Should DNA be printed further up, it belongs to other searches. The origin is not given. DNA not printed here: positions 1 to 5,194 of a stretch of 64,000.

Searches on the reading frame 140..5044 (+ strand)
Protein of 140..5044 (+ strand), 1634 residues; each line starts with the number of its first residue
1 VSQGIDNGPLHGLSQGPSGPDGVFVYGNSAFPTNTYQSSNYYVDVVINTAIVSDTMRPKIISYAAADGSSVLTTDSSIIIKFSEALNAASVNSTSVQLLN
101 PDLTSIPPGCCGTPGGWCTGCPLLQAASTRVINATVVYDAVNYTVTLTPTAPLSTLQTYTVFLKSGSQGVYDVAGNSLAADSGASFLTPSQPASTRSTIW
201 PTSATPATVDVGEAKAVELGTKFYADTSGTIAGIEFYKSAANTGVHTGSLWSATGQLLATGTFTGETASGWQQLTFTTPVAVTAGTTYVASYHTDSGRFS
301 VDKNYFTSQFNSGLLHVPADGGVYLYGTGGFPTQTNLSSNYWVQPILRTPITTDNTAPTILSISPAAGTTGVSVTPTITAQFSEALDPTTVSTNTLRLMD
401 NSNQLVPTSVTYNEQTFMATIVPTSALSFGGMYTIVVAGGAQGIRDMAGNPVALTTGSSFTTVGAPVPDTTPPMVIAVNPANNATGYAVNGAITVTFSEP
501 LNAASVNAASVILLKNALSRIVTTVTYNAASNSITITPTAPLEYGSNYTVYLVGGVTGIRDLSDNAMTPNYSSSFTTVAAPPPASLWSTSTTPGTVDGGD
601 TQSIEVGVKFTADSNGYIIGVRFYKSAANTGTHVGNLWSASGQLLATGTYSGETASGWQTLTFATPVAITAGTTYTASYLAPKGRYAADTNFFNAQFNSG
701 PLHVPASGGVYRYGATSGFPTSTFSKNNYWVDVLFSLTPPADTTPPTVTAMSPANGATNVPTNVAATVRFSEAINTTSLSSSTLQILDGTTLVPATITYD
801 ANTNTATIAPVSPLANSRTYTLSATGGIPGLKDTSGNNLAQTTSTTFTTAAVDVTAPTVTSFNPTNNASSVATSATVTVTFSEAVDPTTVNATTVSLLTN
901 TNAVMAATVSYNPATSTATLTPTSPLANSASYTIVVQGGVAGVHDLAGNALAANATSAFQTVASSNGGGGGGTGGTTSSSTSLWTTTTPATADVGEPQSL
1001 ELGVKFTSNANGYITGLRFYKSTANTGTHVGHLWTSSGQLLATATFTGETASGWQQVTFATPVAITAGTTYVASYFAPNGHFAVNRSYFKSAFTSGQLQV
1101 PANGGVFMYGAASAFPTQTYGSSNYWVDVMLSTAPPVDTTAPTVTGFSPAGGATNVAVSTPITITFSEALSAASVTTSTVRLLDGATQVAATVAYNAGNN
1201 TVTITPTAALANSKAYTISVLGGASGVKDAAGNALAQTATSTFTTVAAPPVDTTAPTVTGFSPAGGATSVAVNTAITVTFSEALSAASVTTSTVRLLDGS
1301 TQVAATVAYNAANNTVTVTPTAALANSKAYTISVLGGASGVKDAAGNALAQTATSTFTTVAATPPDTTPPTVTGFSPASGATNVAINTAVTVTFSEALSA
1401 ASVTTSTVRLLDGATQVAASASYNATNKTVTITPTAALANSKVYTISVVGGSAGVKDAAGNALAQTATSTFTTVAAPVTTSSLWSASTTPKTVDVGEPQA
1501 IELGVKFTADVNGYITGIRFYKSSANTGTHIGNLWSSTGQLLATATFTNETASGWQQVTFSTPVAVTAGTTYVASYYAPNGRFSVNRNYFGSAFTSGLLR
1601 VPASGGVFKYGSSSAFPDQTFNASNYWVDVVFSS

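Call 59: search_protein_families(library=pfam, proteins=[window:140-5044:+], max_evalue=0.001)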
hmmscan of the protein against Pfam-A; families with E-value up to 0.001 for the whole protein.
window:140-5044:+ (1634 aa): 6 families
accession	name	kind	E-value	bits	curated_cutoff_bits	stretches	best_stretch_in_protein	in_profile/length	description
PF13313.11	DUF4082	-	3.1e-206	676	28.4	5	1488-1628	2-143/143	Domain of unknown function (DUF4082)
PF13205.12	Big_5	-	9.8e-160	521.7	23.6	8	1366-1473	1-105/105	Bacterial Ig-like domain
PF04234.18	CopC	-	9.2e-19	68.7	23.3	0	859-937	4-75/92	CopC domain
PF08005.17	PHR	-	1.1e-08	36.2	23.6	0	1505-1579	20-103/151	PHR domain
PF14524.12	Wzt_C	-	0.00012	22.5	30.4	0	1487-1527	22-62/143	Wzt C-terminal domain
PF22095.1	BT_3535-like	-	0.00018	22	27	0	1275-1357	90-174/182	BT_3535-like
